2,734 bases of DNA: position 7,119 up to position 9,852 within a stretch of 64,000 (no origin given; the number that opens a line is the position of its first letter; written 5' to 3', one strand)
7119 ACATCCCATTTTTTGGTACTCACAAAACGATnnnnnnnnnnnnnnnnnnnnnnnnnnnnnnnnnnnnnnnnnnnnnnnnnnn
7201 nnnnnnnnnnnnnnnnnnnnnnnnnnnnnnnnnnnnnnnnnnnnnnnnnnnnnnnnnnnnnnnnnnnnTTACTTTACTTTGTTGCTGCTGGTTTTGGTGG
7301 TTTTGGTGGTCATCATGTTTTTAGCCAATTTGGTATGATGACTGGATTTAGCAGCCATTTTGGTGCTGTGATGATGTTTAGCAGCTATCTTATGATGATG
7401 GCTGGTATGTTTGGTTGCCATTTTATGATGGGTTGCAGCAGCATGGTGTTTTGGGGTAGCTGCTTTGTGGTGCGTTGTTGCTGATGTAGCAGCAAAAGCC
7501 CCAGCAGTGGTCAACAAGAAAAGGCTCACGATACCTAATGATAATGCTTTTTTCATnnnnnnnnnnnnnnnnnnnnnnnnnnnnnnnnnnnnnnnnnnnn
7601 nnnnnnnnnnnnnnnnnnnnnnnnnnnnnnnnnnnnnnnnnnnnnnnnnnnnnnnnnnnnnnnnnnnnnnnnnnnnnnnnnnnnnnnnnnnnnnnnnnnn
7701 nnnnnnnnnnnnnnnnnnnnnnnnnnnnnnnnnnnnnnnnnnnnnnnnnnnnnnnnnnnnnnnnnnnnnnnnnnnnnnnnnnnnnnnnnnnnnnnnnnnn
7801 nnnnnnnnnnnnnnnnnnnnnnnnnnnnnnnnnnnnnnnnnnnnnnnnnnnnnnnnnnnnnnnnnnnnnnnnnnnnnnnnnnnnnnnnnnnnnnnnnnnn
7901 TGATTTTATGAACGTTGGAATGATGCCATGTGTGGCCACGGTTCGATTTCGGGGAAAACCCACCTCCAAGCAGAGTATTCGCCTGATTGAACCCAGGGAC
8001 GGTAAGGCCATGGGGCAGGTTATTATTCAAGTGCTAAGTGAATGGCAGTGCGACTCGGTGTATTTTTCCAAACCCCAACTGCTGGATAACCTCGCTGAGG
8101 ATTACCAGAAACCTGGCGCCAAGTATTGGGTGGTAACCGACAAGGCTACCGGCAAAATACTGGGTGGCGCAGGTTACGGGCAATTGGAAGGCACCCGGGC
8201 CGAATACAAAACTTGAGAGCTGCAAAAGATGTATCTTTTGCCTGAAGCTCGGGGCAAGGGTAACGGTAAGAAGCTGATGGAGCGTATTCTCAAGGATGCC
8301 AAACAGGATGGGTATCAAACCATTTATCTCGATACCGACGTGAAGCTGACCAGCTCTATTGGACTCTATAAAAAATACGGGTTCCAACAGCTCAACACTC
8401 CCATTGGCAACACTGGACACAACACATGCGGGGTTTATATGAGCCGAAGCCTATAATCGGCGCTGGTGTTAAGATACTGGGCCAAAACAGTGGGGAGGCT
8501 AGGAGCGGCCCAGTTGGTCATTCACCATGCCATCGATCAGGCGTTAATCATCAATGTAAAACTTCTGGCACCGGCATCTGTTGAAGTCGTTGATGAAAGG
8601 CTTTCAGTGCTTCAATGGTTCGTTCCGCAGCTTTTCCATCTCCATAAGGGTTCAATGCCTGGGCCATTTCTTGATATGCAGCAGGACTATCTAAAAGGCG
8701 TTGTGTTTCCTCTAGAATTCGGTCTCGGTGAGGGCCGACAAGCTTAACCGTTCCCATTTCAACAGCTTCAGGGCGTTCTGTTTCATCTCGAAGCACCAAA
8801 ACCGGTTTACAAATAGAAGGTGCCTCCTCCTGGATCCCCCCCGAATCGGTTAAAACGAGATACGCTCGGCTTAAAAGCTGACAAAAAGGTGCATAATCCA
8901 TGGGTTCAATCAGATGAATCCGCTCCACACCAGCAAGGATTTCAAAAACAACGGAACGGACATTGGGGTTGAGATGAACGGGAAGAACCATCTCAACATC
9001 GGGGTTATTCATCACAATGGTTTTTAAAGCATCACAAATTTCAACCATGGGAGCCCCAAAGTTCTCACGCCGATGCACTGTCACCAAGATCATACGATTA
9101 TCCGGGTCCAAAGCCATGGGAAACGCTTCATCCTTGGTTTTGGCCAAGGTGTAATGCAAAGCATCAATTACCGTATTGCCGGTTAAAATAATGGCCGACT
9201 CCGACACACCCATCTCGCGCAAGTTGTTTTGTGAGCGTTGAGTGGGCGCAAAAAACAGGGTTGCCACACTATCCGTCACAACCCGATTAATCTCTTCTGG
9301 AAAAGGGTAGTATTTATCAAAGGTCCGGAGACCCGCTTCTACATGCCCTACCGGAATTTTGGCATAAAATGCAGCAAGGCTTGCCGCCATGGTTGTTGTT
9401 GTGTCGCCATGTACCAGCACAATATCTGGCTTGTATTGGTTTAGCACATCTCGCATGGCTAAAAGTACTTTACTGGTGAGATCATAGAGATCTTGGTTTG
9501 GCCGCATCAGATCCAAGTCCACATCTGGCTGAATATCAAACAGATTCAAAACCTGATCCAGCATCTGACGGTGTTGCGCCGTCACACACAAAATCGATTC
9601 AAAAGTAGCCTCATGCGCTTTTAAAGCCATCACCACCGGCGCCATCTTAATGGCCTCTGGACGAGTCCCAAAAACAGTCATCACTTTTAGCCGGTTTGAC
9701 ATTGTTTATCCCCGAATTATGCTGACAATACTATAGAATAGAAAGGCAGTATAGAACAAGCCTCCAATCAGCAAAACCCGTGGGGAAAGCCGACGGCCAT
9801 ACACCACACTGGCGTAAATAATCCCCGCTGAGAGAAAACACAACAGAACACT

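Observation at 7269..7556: Secreted histidine-rich mini-protein with its own SD and terminator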

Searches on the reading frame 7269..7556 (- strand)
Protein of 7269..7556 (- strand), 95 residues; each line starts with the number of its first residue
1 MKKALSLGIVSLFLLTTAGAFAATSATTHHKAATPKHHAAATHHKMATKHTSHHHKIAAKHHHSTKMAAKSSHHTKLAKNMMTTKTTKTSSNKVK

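Call 5: search_protein_families(library=pfam, proteins=[window:7269-7556:-], max_evalue=10)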
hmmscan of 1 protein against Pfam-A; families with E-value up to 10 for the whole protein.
window:7269-7556:- (95 aa): 1 family
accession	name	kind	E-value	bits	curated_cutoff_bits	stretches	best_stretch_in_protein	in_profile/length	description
PF14721.12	AIF_C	-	0.35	11.8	25.9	1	7-73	31-92/130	Apoptosis-inducing factor, mitochondrion-associated, C-term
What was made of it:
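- On Asr (Pfam PF06392): There is no Asr hit even at E <= 10 (call 5).
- Tried and rejected: Pfam: only a meaningless AIF_C match at E = 0.35 (call 5).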

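Call 6: search_protein_families(library=ncbifam, proteins=[window:7269-7556:-], max_evalue=10)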
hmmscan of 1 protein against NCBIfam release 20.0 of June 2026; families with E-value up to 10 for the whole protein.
window:7269-7556:- (95 aa): 3 families
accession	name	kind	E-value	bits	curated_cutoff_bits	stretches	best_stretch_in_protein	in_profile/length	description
NF033807.0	CopL_fam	subfamily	0.018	15.7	40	1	9-73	8-69/129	CopL family metal-binding regulatory protein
NF037978.1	T2SS_GspB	equivalog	1.7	9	100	1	13-89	18-94/179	type II secretion system assembly factor GspB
NF004561.0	PRK05901.1-3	equivalog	9.9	5.1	582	0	24-87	66-131/537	RNA polymerase sigma factor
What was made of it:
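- On CopL family (NCBIfam NF033807): 15.7 bits, E = 0.018 (call 6).
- Closest known: CopL family metal-binding regulatory protein. Same: The match covers the signal peptide plus the His-rich segment (residues 9-73; E = 0.018, call 6).
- There is a weak sub-threshold match to the NCBIfam CopL metal-binding family, E = 0.018 (call 6). CopL scores 15.7 bits against a 40-bit cutoff (call 6).
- Tried and rejected: NCBIfam: CopL below threshold (call 6).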

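Call 7: find_homologous_proteins(query=window:7272-7556:-, max_evalue=1)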
Query window:7272-7556:-: 8 candidates shared short words with the query, none scored E <= 1.
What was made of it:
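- Tried and rejected: 5.8 billion-cluster word/HMMER search (call 7).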

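Call 8: find_encoding_contigs(protein=window:7269-7556:-, flank=8000)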
Protein window:7269-7556:- (95 aa): no gene with exactly this product is on record in the collection.

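Call 22: find_related_loci(query=window:7272-7556:-, collection=metagenome_contigs, flank=8000)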
Query window:7272-7556:- (95 aa) in metagenome_contigs; peptide patterns used: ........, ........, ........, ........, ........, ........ (x = any residue, [..] = any of these).
517 stretches matched a pattern, but none encodes a relative of the query by tblastn (E <= 1e-3).
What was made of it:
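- Tried and rejected: Metagenome contig scan with the protein itself (call 22).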

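Call 32: search_protein_representatives(protein=window:7272-7556:-)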
Query: 95 residues. Proteins with E-value up to 0.001 (for the whole library): 0; up to 1e-10: 0; up to 1e-30: 0. The best 0 are listed.
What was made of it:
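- On Hpn / Hpn-2: No homologues of any kind were found (calls 7, 32).
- Tried and rejected: Full HMMER scan of 1.84 billion representatives (call 32).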

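Call 36: list_cluster_members(proteins=[P0001, window:7272-7556:-, window:7272-7595:-])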
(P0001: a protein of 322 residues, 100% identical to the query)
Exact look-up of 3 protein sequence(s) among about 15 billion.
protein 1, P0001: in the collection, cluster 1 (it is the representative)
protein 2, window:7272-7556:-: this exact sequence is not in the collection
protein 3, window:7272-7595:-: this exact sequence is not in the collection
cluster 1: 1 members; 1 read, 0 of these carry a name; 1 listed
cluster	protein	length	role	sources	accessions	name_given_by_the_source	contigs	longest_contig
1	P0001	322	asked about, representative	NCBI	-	-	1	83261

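Call 52: predict_structure(protein=window:7272-7556:-)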
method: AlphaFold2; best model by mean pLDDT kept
length: 95 residues; sequences in the alignment: 1
mean_pLDDT: 59.5   pTM: 0.19
mean pLDDT of the five models: 59.5, 57.8, 57.4, 57.2, 55.8
residues with pLDDT >= 90: 0; 70-90: 13; 50-70: 72; < 50: 10
segments of 3 or more residues with pLDDT < 50: none
pLDDT, mean of each block of 10 residues (from residue 1): 66 77 62 56 54 57 56 53 55 55
secondary structure, 60 per line:
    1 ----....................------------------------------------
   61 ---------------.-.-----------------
elements in order: H5-24
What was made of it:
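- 7491..7556 (-): Predicted Sec (SPase I) signal peptide, residues 1-22: MKK / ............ / TTAGAFA, with cleavage after AFA. AF2 models residues 5-24 as the only helix (call 52).
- AF2 gives only the signal helix, with pLDDT 53-57 elsewhere (call 52).
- Tried and rejected: A fold search was not attempted, because the model is unstructured (call 52).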

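Call 69: search_solved_structures(query=window:7272-7556:-, max_evalue=10)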
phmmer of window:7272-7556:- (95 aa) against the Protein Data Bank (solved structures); distinct sequences matched with E-value up to 10: 0.
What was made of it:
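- Tried and rejected: PDB sequences (call 69).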

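Call 70: search_protein_families(library=phrogs, proteins=[window:7272-7556:-], max_evalue=1)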
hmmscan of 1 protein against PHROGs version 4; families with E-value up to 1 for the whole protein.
window:7272-7556:- (95 aa): 2 families
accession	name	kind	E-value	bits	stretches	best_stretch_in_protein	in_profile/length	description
phrog_18635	-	unknown function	0.16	12.9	1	2-71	13-82/139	-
phrog_2466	-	lysis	0.51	11.1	1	4-76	6-79/172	Rz-like spanin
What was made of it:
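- Tried and rejected: PHROGs: E >= 0.16 (call 70).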

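Call 74: search_dna_similar(query=window:7272-7556:-, collection=plasmids, mode=protein, max_evalue=0.1, max_rows=10)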
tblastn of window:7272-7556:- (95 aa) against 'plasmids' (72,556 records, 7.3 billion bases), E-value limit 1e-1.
No match.
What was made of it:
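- No homologue exists anywhere (calls 7, 22, 32, 69, 74).
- Tried and rejected: Plasmids by tblastn (call 74).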

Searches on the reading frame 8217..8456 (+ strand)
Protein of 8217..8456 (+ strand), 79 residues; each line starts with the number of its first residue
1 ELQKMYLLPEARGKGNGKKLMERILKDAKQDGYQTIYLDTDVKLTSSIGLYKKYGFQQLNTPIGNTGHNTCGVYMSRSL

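Call 15: search_protein_families(library=pfam, proteins=[window:8217-8456:+], max_evalue=0.00001)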
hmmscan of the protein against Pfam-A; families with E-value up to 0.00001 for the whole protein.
window:8217-8456:+ (79 aa): 4 families
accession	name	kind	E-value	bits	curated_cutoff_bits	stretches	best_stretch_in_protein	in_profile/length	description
PF00583.31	Acetyltransf_1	-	3.7e-12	47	20.7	1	2-56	62-116/116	Acetyltransferase (GNAT) family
PF13508.13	Acetyltransf_7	-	1.3e-10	42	27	1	3-58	32-84/84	Acetyltransferase (GNAT) domain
PF13673.13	Acetyltransf_10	-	2.2e-07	31.3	23.6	1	2-65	54-116/128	Acetyltransferase (GNAT) domain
PF08445.16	FR47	-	3e-06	27.6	22.1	1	1-59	23-80/86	FR47-like protein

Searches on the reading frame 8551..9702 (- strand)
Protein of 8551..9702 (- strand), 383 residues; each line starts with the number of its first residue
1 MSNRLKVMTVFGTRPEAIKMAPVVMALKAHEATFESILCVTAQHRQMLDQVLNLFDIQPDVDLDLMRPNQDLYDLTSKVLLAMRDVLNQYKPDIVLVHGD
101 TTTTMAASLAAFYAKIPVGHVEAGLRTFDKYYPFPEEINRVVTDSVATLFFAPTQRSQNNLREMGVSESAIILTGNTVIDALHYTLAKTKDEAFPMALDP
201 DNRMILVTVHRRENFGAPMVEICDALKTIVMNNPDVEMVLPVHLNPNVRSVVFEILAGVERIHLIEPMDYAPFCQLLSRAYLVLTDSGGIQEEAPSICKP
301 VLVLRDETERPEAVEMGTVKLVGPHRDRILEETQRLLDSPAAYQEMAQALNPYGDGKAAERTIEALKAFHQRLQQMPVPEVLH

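Call 9: find_encoding_contigs(protein=window:8551-9702:-, flank=5000, max_places=4)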
Protein window:8551-9702:- (383 aa): no gene with exactly this product is on record in the collection.

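Call 15: search_protein_families(library=pfam, proteins=[window:8551-9702:-], max_evalue=0.00001)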
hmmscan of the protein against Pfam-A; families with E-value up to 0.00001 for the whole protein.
window:8551-9702:- (383 aa): 1 family
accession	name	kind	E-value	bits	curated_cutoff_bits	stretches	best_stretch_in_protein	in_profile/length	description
PF02350.25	Epimerase_2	-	5.8e-124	413.9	30.6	1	31-367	6-347/347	UDP-N-acetylglucosamine 2-epimerase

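Call 34: find_related_loci(query=window:8551-9699:-, collection=metagenome_contigs, flank=10000)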
Query window:8551-9699:- (382 aa) in metagenome_contigs; peptide patterns used: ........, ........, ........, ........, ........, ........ (x = any residue, [..] = any of these).
600 stretches matched a pattern (row limit reached: there are more); 590 encode a relative of the query (tblastn E <= 1e-3); the best 80 are kept; 80 distinct loci.
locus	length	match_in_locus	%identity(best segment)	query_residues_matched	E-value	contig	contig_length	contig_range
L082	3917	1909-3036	57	4-376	9e-146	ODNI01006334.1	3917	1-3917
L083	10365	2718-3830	60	3-365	5e-141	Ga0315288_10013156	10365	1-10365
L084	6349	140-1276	59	5-375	2e-140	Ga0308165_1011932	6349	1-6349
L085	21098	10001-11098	57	4-370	6e-140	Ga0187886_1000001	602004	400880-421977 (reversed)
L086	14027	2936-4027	60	4-365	9e-140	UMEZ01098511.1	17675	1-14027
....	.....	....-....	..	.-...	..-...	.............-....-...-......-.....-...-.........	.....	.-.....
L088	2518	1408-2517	62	4-367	3e-147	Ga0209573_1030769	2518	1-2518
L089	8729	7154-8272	57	4-365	1e-138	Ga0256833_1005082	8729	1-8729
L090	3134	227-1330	60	4-365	8e-145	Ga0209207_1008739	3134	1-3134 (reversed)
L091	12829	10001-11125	57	5-367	3e-138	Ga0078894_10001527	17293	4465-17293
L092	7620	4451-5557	60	4-366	4e-138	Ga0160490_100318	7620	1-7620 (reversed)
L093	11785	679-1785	58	5-367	4e-137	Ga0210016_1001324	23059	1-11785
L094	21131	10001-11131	56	1-365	6e-137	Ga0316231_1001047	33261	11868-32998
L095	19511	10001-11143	57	2-370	6e-137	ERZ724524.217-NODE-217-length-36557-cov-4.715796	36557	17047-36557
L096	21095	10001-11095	58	3-365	1e-136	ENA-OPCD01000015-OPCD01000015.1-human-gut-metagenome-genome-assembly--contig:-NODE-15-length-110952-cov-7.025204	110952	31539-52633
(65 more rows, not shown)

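Call 38: list_cluster_members(proteins=[window:7272-7577:-, window:7272-7529:-, window:7272-7517:-, window:7272-7514:-, window:7272-7421:-, window:7131-7481:+, window:7335-7481:+, window:7338-7481:+, window:8551-9699:-, window:5194-6003:-])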
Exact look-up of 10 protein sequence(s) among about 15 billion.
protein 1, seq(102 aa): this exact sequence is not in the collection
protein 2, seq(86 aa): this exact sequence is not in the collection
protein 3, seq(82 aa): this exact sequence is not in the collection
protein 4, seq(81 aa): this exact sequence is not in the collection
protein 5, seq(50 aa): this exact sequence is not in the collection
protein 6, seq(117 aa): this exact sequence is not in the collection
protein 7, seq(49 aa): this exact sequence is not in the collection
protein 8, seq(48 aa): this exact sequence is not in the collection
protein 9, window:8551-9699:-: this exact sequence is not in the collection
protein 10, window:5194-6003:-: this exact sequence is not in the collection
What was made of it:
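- The exact sequence is absent from the protein collection (calls 8, 36, 38).
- Tried and rejected: All start variants of the sense and antisense ORFs are absent from the collection (calls 8, 36, 38).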
